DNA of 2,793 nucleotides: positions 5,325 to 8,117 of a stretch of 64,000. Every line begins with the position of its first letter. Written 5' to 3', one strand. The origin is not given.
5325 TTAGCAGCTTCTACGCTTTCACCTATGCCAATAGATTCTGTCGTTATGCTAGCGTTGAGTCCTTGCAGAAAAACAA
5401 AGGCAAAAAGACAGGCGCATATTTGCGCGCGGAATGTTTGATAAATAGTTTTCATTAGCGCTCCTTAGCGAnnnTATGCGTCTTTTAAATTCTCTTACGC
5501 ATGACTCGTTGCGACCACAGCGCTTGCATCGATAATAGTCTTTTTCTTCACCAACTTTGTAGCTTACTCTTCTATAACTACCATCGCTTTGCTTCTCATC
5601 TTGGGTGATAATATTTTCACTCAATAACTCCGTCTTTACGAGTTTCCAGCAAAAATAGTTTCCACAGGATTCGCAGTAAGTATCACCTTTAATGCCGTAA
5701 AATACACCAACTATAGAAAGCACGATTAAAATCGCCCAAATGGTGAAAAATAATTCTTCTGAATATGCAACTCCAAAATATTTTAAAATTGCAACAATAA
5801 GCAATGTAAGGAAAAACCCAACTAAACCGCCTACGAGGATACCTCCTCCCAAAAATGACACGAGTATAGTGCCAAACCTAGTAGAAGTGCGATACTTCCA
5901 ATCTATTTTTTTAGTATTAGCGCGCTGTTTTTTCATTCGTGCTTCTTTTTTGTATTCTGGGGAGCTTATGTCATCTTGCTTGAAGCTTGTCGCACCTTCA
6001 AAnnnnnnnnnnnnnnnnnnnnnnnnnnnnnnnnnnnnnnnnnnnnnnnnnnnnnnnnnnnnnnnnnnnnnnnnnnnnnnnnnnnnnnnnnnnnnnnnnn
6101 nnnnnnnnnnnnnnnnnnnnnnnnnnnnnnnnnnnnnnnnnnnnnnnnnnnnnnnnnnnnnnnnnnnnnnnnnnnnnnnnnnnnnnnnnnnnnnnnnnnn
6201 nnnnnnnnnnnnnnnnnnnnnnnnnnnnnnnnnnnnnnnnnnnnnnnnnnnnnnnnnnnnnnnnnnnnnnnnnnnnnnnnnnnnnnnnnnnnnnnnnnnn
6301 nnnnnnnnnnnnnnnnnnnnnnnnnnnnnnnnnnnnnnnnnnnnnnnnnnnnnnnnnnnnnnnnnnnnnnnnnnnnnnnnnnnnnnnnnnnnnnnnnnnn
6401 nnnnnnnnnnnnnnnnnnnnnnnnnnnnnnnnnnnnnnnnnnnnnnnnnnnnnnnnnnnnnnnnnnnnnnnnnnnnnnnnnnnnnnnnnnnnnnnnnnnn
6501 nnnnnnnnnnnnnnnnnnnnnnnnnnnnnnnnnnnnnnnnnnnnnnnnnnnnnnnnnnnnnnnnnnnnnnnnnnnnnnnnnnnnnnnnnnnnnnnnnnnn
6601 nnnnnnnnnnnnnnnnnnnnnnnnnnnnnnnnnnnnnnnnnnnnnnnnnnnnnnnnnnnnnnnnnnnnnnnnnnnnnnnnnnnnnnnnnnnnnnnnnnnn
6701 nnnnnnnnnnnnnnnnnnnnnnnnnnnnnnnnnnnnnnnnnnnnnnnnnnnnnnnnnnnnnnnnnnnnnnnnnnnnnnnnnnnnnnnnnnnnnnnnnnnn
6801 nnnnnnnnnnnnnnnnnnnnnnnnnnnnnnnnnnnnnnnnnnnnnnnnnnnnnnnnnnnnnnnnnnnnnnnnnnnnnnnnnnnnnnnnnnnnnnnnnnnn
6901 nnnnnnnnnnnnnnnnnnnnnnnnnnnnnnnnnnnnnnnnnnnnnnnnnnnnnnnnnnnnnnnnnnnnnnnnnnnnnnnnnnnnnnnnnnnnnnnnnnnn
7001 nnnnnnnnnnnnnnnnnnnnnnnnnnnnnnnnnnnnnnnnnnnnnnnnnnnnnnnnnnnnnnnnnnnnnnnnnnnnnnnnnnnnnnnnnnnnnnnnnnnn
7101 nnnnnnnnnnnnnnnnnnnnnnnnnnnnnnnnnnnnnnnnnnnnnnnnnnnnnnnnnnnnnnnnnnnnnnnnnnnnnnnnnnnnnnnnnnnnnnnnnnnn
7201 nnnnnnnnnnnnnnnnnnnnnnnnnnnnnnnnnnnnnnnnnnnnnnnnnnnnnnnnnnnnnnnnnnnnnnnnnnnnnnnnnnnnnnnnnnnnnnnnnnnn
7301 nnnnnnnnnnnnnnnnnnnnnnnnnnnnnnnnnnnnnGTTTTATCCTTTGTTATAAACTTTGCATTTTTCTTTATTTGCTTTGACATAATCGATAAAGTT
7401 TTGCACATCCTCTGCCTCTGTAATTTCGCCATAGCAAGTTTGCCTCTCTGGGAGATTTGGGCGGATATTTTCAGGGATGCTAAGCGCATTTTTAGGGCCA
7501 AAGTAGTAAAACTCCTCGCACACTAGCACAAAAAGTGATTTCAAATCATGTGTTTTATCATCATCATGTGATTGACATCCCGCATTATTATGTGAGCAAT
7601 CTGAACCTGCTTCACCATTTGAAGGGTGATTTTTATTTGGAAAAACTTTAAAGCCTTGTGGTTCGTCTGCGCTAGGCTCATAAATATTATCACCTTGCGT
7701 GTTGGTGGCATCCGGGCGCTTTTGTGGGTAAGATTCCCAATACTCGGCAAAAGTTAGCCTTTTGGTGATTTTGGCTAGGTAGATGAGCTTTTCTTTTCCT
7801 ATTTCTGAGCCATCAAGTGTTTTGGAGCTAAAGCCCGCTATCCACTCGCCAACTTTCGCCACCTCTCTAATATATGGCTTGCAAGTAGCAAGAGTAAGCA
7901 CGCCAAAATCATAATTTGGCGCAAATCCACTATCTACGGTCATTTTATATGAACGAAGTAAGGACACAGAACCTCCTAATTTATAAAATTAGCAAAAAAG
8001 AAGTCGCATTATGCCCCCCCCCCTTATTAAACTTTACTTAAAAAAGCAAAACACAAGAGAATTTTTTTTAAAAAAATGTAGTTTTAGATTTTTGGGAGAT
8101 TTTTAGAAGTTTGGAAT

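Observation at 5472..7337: DUF285/BspA-like repeat protein with whole-module internal duplication and atypical architecture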

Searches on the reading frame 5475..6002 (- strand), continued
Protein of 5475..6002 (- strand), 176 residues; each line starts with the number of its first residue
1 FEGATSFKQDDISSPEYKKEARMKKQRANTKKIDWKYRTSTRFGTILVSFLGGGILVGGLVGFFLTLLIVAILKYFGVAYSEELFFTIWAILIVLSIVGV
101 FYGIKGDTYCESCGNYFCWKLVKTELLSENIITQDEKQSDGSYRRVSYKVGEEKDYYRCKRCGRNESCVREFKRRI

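Call 84: fold_search(model_id=the predicted structure, library=pdb)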
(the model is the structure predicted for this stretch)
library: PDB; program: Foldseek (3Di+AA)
matches with E <= 10: 664; with E <= 0.001: 0
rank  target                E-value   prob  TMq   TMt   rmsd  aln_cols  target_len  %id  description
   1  8f2r_J                2.5e-01  0.82  0.19  0.15   6.5        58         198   14  Human CCC complex (released 2023-05-24)
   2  3qk9_B                3.0e-01  0.12  0.16  0.14  17.1       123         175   15  Yeast Tim44 C-terminal domain complexed with Cymal-3 (released 2011-03-09)
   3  8p0w_J                3.1e-01  0.35  0.16  0.13   7.0        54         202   13  Structure of the human Commander complex COMMD ring (released 2024-03-20)
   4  3rd4_B                3.3e-01  0.57  0.19  0.30   6.4        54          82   18  Crystal structure of PROPEN_03304 from Proteus penneri ATCC 35198 Northeast Structural Genomics Consortium target id P (released 2011-05-25)
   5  3rd4_C                3.7e-01  0.16  0.15  0.22   7.5        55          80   14  Crystal structure of PROPEN_03304 from Proteus penneri ATCC 35198 Northeast Structural Genomics Consortium target id P (released 2011-05-25)
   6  5u9o_G                4.4e-01  0.33  0.17  0.18   7.4        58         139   16  Cocrystal structure of the intermembrane space region of the plastid division proteins PARC6 and PDV1 (released 2017-12-20)
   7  3rd4_D                4.7e-01  0.44  0.18  0.29   6.5        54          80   17  Crystal structure of PROPEN_03304 from Proteus penneri ATCC 35198 Northeast Structural Genomics Consortium target id P (released 2011-05-25)
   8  5u9o_E                6.2e-01  0.30  0.18  0.18   7.3        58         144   16  Cocrystal structure of the intermembrane space region of the plastid division proteins PARC6 and PDV1 (released 2017-12-20)
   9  6qcs_C                6.9e-01  0.47  0.16  0.04   7.8        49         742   16  Influenza B polymerase pre-initiation complex (released 2019-06-05)
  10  6pki_B                7.3e-01  0.51  0.17  0.09   8.2        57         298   19  Zebrafish N-acetylglucosamine-1-phosphodiester alpha-N-acetylglucosaminidase (NAGPA) catalytic domain (C56S C230S) in  (released 2020-02-19)
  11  2r76_A                7.3e-01  0.38  0.20  0.21   5.4        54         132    7  Crystal structure of the rare lipoprotein B (SO_1173) from Shewanella oneidensis, Northeast Structural Genomics Consor (released 2007-09-25)
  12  5iv9_B                7.3e-01  0.35  0.19  0.19   5.7        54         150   11  The LPS Transporter LptDE from Klebsiella pneumoniae, full-length (released 2016-05-18)
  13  6pkg_A                7.8e-01  0.80  0.16  0.08   5.4        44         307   20  Zebrafish N-acetylglucosamine-1-phosphodiester alpha-N-acetylglucosaminidase (NAGPA) catalytic domain auto-inhibited b (released 2020-02-19)
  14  8f2r_C                8.2e-01  0.57  0.20  0.16   6.1        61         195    6  Human CCC complex (released 2023-05-24)
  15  6pki_D                8.2e-01  0.54  0.17  0.09   7.8        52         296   21  Zebrafish N-acetylglucosamine-1-phosphodiester alpha-N-acetylglucosaminidase (NAGPA) catalytic domain (C56S C230S) in  (released 2020-02-19)
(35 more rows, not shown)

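Call 85: search_protein_families(library=padloc, proteins=[L024:792-1601:+, L030:773-1537:+, L033:5361-6065:+, L024:338-769:+, L024:1594-3069:+, L033:6076-7251:+, L030:75-359:+], max_evalue=0.1)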
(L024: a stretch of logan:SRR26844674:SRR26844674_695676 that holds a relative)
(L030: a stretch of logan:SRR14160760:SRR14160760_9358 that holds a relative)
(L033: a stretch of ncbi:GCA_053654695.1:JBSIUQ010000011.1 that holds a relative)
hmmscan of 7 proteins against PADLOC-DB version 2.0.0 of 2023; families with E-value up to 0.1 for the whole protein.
L024:792-1601:+ (269 aa): 0 families

L030:773-1537:+ (254 aa): 1 family
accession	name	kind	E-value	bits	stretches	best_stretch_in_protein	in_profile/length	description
PDLC01041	Csx18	-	0.026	12.6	0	54-90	6-42/85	adaptation associated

L033:5361-6065:+ (234 aa): 1 family
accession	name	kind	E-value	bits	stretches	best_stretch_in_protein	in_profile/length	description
PDLC01605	Csx27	-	0.038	12.4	1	94-218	63-193/206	CAS-VI-B; associated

L024:338-769:+ (143 aa): 1 family
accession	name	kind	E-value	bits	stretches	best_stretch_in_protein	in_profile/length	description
PDLC00721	Effector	-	0.008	13.2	1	21-74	171-225/305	4TM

L024:1594-3069:+ (491 aa): 0 families

L033:6076-7251:+ (391 aa): 0 families

L030:75-359:+ (94 aa): 0 families

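Call 86: search_protein_families(library=ncbifam, proteins=[L024:792-1601:+, L030:773-1537:+, L033:5361-6065:+, L024:338-769:+, L033:6076-7251:+, L030:75-359:+, L030:1534-2616:+], max_evalue=0.1)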
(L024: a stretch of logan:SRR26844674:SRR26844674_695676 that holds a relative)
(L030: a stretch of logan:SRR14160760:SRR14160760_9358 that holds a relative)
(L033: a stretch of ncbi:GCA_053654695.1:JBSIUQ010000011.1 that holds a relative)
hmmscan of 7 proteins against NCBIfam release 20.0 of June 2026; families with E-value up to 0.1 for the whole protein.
L024:792-1601:+ (269 aa): 1 family
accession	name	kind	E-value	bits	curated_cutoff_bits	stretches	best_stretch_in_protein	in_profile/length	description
TIGR01195.1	oadG_fam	subfamily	0.0027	18.3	36.05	1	70-109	10-49/84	sodium pump decarboxylases, gamma subunit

L030:773-1537:+ (254 aa): 3 families
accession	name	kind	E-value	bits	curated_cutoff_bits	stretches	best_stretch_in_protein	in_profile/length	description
TIGR02976.1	phageshock_pspB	equivalog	0.0071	16.6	51.7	1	211-244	2-39/75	envelope stress response membrane protein PspB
NF045849.1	ICE_MMCAP2_0565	equivalog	0.01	15.5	40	0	197-239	5-47/80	Mbov_0395 family pilin-like conjugal transfer protein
NF041560.1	T6SS_Burk_ExIF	subfamily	0.057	13.1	90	0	174-236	130-191/234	putative type VI secretion system effector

L033:5361-6065:+ (234 aa): 3 families
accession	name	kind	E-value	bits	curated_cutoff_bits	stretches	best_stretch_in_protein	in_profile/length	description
TIGR01195.1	oadG_fam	subfamily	0.022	15.3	36.05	0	73-102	13-42/84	sodium pump decarboxylases, gamma subunit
NF046000.1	MAG1210_fam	subfamily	0.041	12.5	275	0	110-218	14-125/550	MAG1210 family protein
NF045849.1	ICE_MMCAP2_0565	equivalog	0.092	12.4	40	0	63-110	7-54/80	Mbov_0395 family pilin-like conjugal transfer protein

L024:338-769:+ (143 aa): 5 families
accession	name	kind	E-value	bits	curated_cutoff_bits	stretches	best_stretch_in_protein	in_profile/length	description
NF042907.1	CPn0927_CPn0928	subfamily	0.013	14.4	200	1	34-97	31-93/357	CPn0927/CPn0928 family alpha/beta hydrolase fold protein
NF011775.0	PRK15238.1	equivalog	0.02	13.7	400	1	6-70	431-495/500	glutamate/gamma-aminobutyrate family transporter YjeM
NF008278.0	PRK11056.1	equivalog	0.025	14.5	127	1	18-78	12-71/120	YijD family membrane protein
NF041043.1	BPSS1780_fam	subfamily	0.044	13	90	1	7-67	185-243/247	BPSS1780 family membrane protein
NF046000.1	MAG1210_fam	subfamily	0.066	11.8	275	1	15-69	65-124/550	MAG1210 family protein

L033:6076-7251:+ (391 aa): 2 families
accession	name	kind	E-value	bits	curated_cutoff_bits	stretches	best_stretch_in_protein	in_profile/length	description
NF045896.1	Mbov_0838_LP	exception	2.5e-27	95.9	500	1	31-173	246-390/433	Mbov_0838 family PARCEL repeat surface lipoprotein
TIGR02167.2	Liste_lipo_26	repeat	1.1e-12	47.3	30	3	63-86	1-25/26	PARCEL repeat-containing surface protein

L030:75-359:+ (94 aa): 0 families

L030:1534-2616:+ (360 aa): 0 families

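Call 90: search_dna_similar(query=window:5475-5912:-, collection=plasmids, mode=protein, max_evalue=0.001, max_rows=10)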
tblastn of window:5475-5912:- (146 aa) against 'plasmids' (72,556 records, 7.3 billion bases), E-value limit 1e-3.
No match.

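Call 91: search_dna_similar(query=window:5475-5912:-, collection=phages, mode=protein, max_evalue=0.001, max_rows=10)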
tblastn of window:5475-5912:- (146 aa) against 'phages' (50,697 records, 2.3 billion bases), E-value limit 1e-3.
No match.
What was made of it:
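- ZnR has no match in phage or plasmid collections (calls 90, 91).
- Tried and rejected: ZnR against the plasmid and phage collections (tblastn) gave no match (calls 90, 91), so there is no evidence that it is carried on mobile elements.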

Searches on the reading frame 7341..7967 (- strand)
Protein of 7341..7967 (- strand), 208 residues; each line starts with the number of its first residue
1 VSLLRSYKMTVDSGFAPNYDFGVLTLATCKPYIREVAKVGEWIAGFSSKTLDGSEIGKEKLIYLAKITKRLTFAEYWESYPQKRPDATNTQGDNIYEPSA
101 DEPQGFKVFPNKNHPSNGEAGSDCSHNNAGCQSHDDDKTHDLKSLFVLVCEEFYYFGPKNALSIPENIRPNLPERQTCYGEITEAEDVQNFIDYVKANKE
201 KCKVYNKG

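Call 4: search_protein_families(library=pfam, proteins=[window:7341-7967:-], max_evalue=0.01)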
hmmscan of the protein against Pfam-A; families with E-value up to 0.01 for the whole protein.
window:7341-7967:- (208 aa): 1 family
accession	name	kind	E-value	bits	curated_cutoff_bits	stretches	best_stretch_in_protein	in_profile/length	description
PF18753.6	Nmad2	-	7.3e-39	133.8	26.1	1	2-199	2-186/200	Nucleotide modification associated domain 2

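Call 5: search_protein_families(library=ncbifam, proteins=[window:7341-7967:-], max_evalue=0.01)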
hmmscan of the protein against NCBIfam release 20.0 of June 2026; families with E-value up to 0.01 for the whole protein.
window:7341-7967:- (208 aa): 0 families

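Call 22: find_related_loci(query=window:7341-7967:-, collection=genome_contigs, flank=6000)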
Query window:7341-7967:- (208 aa) in genome_contigs; peptide patterns used: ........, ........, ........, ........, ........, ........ (x = any residue, [..] = any of these).
65 stretches matched a pattern; 19 encode a relative of the query (tblastn E <= 1e-3); 19 distinct loci.
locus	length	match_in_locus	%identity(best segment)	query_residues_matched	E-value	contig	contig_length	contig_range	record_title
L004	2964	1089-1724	54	4-204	1e-70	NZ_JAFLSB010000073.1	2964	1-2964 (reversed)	MAG: Helicobacter sp. isolate HAN016 Seq73, whole genome shotgun sequence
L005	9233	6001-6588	48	4-206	2e-57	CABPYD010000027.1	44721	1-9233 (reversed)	MAG TPA_asm: uncultured Odoribacter sp. isolate MGYG-HGUT-00343 genome assembly, contig: GUT_GENOME007443_27, whole geno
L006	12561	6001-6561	51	4-203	1e-57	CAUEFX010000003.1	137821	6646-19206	MAG TPA_asm: uncultured Bacteroides sp. isolate SRR17382081_bin.33_MetaWRAP_v1.3_MAG genome assembly, contig: ERZ1870787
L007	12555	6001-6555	51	4-203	2e-56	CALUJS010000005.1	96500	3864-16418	MAG: uncultured Phocaeicola sp. isolate BRZ_LA__bin4 genome assembly, contig: BRZ_LA__NODE_102_length_96500_cov_7.408647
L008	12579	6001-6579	48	4-203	2e-55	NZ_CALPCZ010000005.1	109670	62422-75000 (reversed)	Odoribacter lunatus strain DSM 112344 NODE_5_length_109670_cov_37.326262, whole genome shotgun sequence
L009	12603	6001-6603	46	4-208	8e-54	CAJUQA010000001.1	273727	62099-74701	MAG TPA_asm: uncultured Odoribacter sp. isolate MGBC152178 genome assembly, contig: MGBC152178.1, whole genome shotgun s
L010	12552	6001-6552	49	4-202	2e-53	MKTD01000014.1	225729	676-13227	MAG: Bacteroidia bacterium 43-41 SCNpilot_bf_inoc_scaffold_150, whole genome shotgun sequence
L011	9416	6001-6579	43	1-206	1e-51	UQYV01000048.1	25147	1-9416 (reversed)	uncultured Bacteroidales bacterium isolate UMGS764 genome assembly, contig: NODE_577_length_25147_cov_9.962857, whole ge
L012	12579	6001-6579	47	4-203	6e-51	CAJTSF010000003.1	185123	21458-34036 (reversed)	MAG TPA_asm: uncultured Odoribacter sp. isolate MGBC110565 genome assembly, contig: MGBC110565.3, whole genome shotgun s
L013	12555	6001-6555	48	4-203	1e-50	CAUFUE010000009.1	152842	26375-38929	MAG TPA_asm: uncultured Bacteroides sp. isolate SRR13494517_bin.9_MetaWRAP_v1.3_MAG genome assembly, contig: ERZ19211354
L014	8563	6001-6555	47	4-203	2e-49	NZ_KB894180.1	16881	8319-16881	Bacteroides gallinarum DSM 18171 = JCM 13658 strain DSM 18171 C233DRAFT_scaffold00066.66, whole genome shotgun sequence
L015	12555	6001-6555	47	4-203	3e-49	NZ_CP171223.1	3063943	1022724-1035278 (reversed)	Bacteroides sp. KG123 chromosome, complete genome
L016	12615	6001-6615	41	7-198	7e-45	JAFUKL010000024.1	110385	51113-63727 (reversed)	MAG: Muribaculaceae bacterium isolate RGIG4576 Roe_deer_Rectum-2__c2070, whole genome shotgun sequence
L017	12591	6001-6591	41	3-198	5e-41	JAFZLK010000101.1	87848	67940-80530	MAG: Bacteroidales bacterium isolate RGIG7873 Water_buffalos_Reticulum-4__c920382, whole genome shotgun sequence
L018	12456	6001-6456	46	3-168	2e-39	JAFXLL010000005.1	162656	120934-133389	MAG: Bacteroidales bacterium isolate RGIG6522 Sheep_Reticulum-1__c89761, whole genome shotgun sequence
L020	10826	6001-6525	40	2-164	2e-34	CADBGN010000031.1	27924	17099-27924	MAG: uncultured Bacteroidia bacterium isolate RUG13948 genome assembly, contig: RUG13948_asm_31, whole genome shotgun se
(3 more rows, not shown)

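Call 43: search_protein_families(library=padloc, proteins=[window:7341-7967:-], max_evalue=0.1)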
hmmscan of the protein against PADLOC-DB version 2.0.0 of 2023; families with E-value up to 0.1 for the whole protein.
window:7341-7967:- (208 aa): 0 families

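Call 65: search_solved_structures(query=window:7344-7967:-, max_evalue=1)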
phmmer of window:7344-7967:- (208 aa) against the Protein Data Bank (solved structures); distinct sequences matched with E-value up to 1: 1.
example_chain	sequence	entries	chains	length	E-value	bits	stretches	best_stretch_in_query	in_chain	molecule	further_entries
2di0_A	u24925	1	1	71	0.38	13.5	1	130-173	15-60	Activating signal cointegrator 1 complex subunit 2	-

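Call 93: search_protein_families(library=pfam, proteins=[L009:6603-7415:+, L020:6637-7437:+, L020:7668-8576:+, L006:8089-8526:-, L004:1747-2094:+, L004:57-1061:+], max_evalue=0.001)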
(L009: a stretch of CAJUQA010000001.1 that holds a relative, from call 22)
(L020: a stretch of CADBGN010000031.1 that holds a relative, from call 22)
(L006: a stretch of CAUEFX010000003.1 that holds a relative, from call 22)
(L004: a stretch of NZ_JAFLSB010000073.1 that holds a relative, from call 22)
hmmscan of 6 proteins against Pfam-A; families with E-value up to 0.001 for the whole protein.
L009:6603-7415:+ (270 aa): 1 family
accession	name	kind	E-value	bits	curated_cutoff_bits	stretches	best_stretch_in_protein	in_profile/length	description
PF18754.6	Nmad3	-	2.2e-69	234.2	27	1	2-249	1-246/247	Nucleotide modification associated domain 3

L020:6637-7437:+ (266 aa): 1 family
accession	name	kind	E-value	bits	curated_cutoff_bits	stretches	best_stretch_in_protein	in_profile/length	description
PF18754.6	Nmad3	-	7.6e-66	222.7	27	1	2-252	1-247/247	Nucleotide modification associated domain 3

L020:7668-8576:+ (302 aa): 2 families
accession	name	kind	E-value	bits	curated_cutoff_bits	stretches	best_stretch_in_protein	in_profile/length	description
PF13280.12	WYL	-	1.8e-13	50.7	21.8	1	120-187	2-69/70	WYL domain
PF25583.1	WCX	-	2.5e-12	47.4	23.9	1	220-295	3-75/76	WCX domain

L006:8089-8526:- (145 aa): 1 family
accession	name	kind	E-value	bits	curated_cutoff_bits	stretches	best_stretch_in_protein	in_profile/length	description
PF13328.12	HD_4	-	6.1e-07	29.7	27.2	1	16-77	1-65/156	HD domain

L004:1747-2094:+ (115 aa): 0 families

L004:57-1061:+ (334 aa): 0 families
